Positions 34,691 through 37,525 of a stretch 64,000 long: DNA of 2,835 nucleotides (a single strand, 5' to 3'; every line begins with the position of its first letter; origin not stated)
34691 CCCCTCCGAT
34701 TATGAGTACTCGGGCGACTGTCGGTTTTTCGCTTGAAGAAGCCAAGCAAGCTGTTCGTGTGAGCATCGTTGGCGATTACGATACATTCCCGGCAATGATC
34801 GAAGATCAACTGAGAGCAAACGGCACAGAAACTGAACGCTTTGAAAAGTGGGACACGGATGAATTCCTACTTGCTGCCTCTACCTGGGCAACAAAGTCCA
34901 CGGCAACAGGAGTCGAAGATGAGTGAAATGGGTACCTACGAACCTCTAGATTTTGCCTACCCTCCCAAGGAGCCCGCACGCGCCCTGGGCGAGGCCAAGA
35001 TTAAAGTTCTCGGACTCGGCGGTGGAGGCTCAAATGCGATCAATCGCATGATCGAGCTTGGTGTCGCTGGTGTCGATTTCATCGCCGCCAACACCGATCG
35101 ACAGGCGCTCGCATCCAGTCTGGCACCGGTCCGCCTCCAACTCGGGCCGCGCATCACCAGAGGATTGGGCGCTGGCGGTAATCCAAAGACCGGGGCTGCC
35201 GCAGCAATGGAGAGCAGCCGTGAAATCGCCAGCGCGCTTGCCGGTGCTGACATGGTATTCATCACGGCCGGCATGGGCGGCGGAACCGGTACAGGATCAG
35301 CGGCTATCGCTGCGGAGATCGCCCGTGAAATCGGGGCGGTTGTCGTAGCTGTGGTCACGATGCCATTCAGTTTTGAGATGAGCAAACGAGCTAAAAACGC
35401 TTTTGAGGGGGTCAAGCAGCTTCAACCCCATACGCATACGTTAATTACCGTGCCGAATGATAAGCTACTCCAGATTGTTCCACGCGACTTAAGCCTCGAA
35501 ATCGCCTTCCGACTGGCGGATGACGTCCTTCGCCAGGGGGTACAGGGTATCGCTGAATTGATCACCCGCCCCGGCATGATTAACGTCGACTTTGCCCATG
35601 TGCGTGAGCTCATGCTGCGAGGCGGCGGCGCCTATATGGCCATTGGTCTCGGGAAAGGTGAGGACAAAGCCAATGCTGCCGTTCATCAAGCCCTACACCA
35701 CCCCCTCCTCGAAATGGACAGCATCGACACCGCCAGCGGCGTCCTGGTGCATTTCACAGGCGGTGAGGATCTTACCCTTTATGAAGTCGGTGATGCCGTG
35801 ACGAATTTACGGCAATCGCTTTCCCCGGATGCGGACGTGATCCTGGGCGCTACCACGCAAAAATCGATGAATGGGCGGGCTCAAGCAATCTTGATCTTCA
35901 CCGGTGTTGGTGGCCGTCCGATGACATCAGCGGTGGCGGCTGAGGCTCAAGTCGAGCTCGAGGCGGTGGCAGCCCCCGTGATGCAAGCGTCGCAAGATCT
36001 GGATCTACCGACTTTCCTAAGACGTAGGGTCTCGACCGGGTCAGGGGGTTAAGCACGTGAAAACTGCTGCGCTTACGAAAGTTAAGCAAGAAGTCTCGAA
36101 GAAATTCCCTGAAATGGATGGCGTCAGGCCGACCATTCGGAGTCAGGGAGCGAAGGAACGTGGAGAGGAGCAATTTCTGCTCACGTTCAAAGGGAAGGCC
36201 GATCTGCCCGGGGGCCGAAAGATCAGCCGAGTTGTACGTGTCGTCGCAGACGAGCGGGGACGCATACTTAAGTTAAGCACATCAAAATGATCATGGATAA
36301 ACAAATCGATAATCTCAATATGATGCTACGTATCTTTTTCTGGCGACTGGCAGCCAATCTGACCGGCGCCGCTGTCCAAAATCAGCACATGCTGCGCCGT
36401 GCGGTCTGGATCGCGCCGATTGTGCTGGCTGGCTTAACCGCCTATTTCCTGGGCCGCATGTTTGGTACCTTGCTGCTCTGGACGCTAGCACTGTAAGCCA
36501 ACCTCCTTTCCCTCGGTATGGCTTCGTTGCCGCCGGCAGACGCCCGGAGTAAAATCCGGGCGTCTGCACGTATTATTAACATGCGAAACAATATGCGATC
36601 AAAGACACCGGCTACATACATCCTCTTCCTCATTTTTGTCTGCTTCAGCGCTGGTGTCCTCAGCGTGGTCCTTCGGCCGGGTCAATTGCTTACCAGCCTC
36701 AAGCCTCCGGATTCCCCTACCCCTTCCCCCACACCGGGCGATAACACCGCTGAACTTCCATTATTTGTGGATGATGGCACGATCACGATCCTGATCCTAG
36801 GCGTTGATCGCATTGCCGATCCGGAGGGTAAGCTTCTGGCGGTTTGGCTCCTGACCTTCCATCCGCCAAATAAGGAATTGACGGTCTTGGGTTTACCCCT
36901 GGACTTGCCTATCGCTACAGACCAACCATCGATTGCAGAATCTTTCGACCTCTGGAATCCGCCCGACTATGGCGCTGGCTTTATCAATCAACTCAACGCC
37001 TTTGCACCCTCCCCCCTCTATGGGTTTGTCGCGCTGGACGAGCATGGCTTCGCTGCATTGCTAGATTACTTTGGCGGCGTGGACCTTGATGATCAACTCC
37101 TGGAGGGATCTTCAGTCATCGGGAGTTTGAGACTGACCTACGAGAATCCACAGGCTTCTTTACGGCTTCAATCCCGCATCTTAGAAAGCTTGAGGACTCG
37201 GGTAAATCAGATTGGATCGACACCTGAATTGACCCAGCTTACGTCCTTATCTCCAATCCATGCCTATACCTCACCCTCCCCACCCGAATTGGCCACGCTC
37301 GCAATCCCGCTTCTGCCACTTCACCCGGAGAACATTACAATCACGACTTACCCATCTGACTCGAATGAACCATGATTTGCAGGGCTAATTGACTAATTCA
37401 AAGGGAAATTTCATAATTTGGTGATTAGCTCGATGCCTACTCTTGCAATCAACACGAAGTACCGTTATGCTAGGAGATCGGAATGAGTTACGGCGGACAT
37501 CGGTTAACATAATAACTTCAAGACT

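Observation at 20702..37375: Self-contained sigma-54 regulon ending in ftsZ: rpoN, a PAS kinase and an EBP without a DNA-binding domain, followed by two sigma-54-promoted operons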

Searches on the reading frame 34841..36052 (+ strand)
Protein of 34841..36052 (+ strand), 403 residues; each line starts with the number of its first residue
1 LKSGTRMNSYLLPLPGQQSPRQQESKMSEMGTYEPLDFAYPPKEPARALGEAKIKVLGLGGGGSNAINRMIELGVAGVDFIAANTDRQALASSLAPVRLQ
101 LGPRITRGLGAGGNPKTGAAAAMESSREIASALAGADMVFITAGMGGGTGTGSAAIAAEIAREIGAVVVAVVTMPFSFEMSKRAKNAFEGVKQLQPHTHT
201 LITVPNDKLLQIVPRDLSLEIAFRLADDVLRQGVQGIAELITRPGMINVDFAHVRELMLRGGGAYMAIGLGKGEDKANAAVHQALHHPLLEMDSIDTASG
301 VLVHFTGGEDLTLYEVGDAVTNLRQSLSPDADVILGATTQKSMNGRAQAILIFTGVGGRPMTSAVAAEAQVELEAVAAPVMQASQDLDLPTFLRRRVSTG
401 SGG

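Call 4: search_protein_families(library=pfam, proteins=[window:34841-36052:+], max_evalue=0.01)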
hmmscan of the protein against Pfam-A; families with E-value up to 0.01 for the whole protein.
window:34841-36052:+ (403 aa): 2 families
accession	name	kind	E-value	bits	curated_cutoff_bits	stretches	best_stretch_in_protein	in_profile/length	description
PF00091.31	Tubulin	-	1.1e-44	153.5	33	1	53-213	1-189/190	Tubulin/FtsZ family, GTPase domain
PF12327.13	FtsZ_C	-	4e-25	88.4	27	1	262-356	1-94/95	FtsZ family, C-terminal domain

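Call 14: find_encoding_contigs(protein=window:34919-36052:+, flank=10000, max_places=6)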
Protein window:34919-36052:+ (377 aa): 12 contigs read that carry it; 6 places shown.
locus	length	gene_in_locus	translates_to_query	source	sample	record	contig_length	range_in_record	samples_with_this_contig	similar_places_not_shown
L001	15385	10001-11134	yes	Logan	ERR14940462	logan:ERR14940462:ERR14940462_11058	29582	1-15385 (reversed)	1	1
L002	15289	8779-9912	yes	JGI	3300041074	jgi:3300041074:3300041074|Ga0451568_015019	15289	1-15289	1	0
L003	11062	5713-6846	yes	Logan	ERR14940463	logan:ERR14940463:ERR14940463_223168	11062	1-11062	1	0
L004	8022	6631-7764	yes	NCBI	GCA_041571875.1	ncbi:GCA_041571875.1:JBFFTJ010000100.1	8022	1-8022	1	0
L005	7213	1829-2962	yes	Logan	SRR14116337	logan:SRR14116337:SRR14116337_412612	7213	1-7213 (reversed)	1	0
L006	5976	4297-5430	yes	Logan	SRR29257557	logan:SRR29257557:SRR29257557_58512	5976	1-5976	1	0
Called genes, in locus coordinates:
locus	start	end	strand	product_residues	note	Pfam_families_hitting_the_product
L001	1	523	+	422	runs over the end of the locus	PF00072:Response_reg, PF01078:Mg_chelatase (faint), PF00158:Sigma54_activat, PF14532:Sigma54_activ_2, PF07724:AAA_2 (weak), PF07728:AAA_5, PF25601:AAA_lid_14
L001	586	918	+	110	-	-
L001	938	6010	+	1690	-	PF23914:TPR_CcmH_CycH (weak), PF14559:TPR_19, PF13424:TPR_12 (weak), PF23914:TPR_CcmH_CycH (weak), PF13428:TPR_14 (weak), PF13432:TPR_16, PF14559:TPR_19 (weak), PF23914:TPR_CcmH_CycH (weak), +27 more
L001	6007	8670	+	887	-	PF13432:TPR_16 (faint), PF14559:TPR_19 (faint), PF13428:TPR_14 (faint), PF01364:Peptidase_C25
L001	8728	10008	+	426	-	-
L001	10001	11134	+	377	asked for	PF00091:Tubulin, PF12327:FtsZ_C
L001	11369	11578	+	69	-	-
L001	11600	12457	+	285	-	-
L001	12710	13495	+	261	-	PF00497:SBP_bac_3, PF10613:Lig_chan-Glu_bd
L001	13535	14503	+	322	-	PF00528:BPD_transp_1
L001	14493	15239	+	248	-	PF09818:ABC_ATPase (faint), PF00005:ABC_tran, PF02463:SMC_N, PF13191:AAA_16 (weak), PF13304:AAA_21 (weak)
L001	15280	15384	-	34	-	?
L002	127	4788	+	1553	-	PF23914:TPR_CcmH_CycH (weak), PF14559:TPR_19, PF13424:TPR_12 (weak), PF23914:TPR_CcmH_CycH (weak), PF14559:TPR_19 (weak), PF13428:TPR_14 (weak), PF13432:TPR_16, PF23914:TPR_CcmH_CycH (weak), +27 more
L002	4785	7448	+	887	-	PF13432:TPR_16 (faint), PF14559:TPR_19 (faint), PF13428:TPR_14 (faint), PF01364:Peptidase_C25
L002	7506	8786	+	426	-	-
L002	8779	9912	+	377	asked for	PF00091:Tubulin, PF12327:FtsZ_C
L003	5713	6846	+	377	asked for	PF00091:Tubulin, PF12327:FtsZ_C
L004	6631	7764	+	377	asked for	PF00091:Tubulin, PF12327:FtsZ_C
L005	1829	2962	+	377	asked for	PF00091:Tubulin, PF12327:FtsZ_C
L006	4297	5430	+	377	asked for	PF00091:Tubulin, PF12327:FtsZ_C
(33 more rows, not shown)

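Call 34: search_protein_families(library=ncbifam, proteins=[window:34919-36052:+], max_evalue=0.001)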
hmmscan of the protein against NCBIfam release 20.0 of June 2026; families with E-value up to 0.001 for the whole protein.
window:34919-36052:+ (377 aa): 1 family
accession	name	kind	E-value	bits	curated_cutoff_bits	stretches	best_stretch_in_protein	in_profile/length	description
TIGR00065.1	ftsZ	equivalog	1.7e-112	376.3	295.2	1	24-340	16-334/353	cell division protein FtsZ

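Call 35: search_solved_structures(query=window:34919-36052:+, max_evalue=1e-30, show_alignments=1)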
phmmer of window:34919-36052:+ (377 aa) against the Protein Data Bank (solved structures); distinct sequences matched with E-value up to 1e-30: 49.
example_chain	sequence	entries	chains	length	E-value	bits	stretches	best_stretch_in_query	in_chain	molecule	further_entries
1w58_1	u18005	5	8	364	3.7e-89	302.9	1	24-334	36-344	CELL DIVISION PROTEIN FTSZ HOMOLOG 1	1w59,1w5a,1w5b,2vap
1w5e_A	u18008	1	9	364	3.9e-89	302.8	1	24-334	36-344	FTSZ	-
1fsz_A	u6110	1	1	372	4.8e-89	302.5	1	24-335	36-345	FTSZ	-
2vam_A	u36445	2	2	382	7e-89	302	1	24-329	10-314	CELL DIVISION PROTEIN FTSZ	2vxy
2rhh_A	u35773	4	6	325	1e-87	298.2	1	26-329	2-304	Cell Division Protein ftsZ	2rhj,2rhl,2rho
9lfx_B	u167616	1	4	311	1.1e-87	298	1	24-330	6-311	Cell division protein FtsZ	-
4u39_A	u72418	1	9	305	1.1e-87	298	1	26-329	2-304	Cell division protein FtsZ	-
3wgj_A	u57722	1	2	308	6.4e-85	289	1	26-329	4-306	Cell division protein FtsZ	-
2vaw_A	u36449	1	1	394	1.5e-84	287.7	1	26-372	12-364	CELL DIVISION PROTEIN FTSZ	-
4e6e_A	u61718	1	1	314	1.6e-84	287.6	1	26-329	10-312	Cell division protein ftsZ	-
8h1o_A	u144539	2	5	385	3.7e-84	286.5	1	18-338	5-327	Cell division protein FtsZ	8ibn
9isk_A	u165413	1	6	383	4e-84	286.3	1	18-338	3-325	Cell division protein FtsZ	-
3vo8_A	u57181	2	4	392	1.2e-83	284.8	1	26-336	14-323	Cell division protein FtsZ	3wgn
4dxd_A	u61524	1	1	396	1.6e-83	284.4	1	26-336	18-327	Cell division protein FtsZ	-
4m8i_A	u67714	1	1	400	3.2e-83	283.4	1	26-337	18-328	Cell division protein FtsZ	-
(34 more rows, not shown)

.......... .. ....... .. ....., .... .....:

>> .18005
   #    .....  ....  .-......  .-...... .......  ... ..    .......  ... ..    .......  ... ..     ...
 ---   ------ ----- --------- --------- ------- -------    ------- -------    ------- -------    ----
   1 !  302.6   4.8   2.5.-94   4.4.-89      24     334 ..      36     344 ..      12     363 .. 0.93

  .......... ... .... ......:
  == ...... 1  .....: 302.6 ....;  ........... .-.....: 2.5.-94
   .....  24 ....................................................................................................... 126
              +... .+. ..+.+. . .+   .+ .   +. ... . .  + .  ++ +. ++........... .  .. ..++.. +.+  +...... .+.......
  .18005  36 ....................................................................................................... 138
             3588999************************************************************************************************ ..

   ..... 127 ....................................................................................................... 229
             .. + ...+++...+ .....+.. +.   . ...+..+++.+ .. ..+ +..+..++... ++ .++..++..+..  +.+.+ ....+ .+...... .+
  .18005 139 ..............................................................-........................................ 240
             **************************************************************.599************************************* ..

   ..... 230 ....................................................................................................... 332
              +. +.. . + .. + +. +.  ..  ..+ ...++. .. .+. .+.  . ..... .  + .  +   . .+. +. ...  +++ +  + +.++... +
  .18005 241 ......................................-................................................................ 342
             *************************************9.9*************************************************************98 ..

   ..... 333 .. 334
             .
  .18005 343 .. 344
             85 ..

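Call 90: search_protein_representatives(protein=window:34919-36052:+)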
Query: 377 residues. Proteins with E-value up to 0.001 (for the whole library): 26362; up to 1e-10: 16785; up to 1e-30: 6605. The best 150 are listed.
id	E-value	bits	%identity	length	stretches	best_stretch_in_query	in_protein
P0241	1.6e-165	567.2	48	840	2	18-370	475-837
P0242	1.3e-122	426.1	63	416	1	20-339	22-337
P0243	3.0e-118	411.8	39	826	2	25-336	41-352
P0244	3.3e-116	405.1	38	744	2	26-369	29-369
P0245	1.8e-112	392.7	59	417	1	26-337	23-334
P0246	1.7e-110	386.2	58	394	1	25-337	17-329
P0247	2.3e-110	385.8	59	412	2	27-347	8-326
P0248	7.0e-109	381.0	57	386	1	27-371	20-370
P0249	7.8e-104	364.4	56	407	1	28-358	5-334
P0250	3.0e-103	362.4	51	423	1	27-369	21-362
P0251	1.1e-100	354.0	51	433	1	27-373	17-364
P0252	2.8e-95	336.3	87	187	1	191-376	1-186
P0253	1.4e-94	333.9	55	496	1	23-332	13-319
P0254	1.8e-94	333.6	52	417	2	12-353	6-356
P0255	7.4e-92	325.0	50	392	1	26-339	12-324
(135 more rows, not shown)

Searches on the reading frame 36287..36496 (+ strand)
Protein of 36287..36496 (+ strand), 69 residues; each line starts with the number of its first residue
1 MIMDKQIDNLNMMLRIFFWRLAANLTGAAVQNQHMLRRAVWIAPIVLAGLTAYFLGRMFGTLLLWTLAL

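Call 5: search_protein_families(library=pfam, proteins=[window:36287-36496:+], max_evalue=0.01)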
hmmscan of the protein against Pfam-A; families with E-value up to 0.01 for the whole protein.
window:36287-36496:+ (69 aa): 0 families

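Call 34: search_protein_families(library=ncbifam, proteins=[window:36287-36496:+], max_evalue=0.001)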
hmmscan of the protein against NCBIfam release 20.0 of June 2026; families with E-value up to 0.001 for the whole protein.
window:36287-36496:+ (69 aa): 0 families

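Call 69: search_protein_families(library=pfam, proteins=[window:36287-36496:+], max_evalue=10)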
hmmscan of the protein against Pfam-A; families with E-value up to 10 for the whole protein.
window:36287-36496:+ (69 aa): 1 family
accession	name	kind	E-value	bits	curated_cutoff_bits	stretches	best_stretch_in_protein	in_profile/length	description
PF11239.13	DUF3040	-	0.026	15.2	24.7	1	20-61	24-66/84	Protein of unknown function (DUF3040)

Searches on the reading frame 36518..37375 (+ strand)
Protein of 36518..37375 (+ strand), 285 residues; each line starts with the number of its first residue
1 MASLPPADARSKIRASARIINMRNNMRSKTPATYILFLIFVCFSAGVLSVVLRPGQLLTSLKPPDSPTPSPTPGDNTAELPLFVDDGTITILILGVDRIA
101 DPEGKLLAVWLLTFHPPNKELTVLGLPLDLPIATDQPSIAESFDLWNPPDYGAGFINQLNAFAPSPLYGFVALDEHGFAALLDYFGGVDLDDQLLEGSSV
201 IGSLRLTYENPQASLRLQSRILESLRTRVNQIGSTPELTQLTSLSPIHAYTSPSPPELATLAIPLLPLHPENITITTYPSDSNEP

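Call 5: search_protein_families(library=pfam, proteins=[window:36518-37375:+], max_evalue=0.01)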
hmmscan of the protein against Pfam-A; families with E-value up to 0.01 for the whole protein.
window:36518-37375:+ (285 aa): 0 families

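Call 34: search_protein_families(library=ncbifam, proteins=[window:36518-37375:+], max_evalue=0.001)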
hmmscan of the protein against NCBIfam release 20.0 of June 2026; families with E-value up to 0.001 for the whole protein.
window:36518-37375:+ (285 aa): 0 families

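Call 69: search_protein_families(library=pfam, proteins=[window:36518-37375:+], max_evalue=10)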
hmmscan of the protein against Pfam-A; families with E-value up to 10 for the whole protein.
window:36518-37375:+ (285 aa): 0 families

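Call 70: search_solved_structures(query=window:36518-37375:+, max_evalue=1)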
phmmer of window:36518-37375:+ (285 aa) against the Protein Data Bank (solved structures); distinct sequences matched with E-value up to 1: 3.
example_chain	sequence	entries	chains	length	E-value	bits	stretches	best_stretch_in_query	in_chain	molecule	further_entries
3nxh_A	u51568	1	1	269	0.016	17.7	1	90-213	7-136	transcriptional regulator yvhJ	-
6uf3_A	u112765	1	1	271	0.017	17.7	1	90-213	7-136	Polyisoprenyl-teichoic acid--peptidoglycan teichoic acid transferase TagV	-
3qfi_A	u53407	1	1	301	0.045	16.2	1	90-196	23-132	Transcriptional regulator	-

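Call 73: search_solved_structures(query=A4, max_evalue=1)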
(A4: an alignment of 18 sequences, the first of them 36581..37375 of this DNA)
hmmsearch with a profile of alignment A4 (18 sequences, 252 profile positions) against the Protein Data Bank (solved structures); distinct sequences matched with E-value up to 1: 33.
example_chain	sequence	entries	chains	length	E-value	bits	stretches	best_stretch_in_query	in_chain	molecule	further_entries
6uf6_A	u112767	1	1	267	4e-06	29.6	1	53-213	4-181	Polyisoprenyl-teichoic acid--peptidoglycan teichoic acid transferase TagU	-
3nxh_A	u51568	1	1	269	7.8e-06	28.6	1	54-159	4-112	transcriptional regulator yvhJ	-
6uf3_A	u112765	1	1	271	8e-06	28.6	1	54-159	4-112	Polyisoprenyl-teichoic acid--peptidoglycan teichoic acid transferase TagV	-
3owq_A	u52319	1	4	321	2.9e-05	26.7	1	13-160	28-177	Lin1025 protein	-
3nro_A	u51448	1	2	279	8e-05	25.3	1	44-160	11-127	Lmo1026 protein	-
3mej_A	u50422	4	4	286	0.0051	19.4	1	50-159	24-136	transcriptional regulator ywtF | Putative transcriptional regulator ywtF | Polyisoprenyl-teichoic acid--peptidoglycan teichoic acid transferase TagT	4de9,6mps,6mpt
6uf5_A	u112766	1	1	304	0.006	19.1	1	49-159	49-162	Polyisoprenyl-teichoic acid--peptidoglycan teichoic acid transferase TagT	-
6uex_A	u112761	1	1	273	0.0078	18.8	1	51-161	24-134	Regulatory protein MsrR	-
3qfi_A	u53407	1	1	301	0.025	17.1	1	47-161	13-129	Transcriptional regulator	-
4de8_A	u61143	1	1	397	0.037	16.5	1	49-161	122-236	Cps2A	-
2xxq_A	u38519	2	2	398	0.037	16.5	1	49-161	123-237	CPS2A | Cps2A, Integral membrane regulatory protein Wzg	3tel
9gn3_A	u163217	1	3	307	0.05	16.1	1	88-161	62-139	Regulatory protein MsrR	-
2xxp_A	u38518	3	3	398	0.065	15.7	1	49-161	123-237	CPS2A | CPS2A, Integral membrane regulatory protein Wzg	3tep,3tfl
5v8c_A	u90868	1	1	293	0.072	15.6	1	83-159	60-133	Transcriptional regulator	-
8qty_A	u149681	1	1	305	0.63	12.5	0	48-160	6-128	Biofilm regulatory protein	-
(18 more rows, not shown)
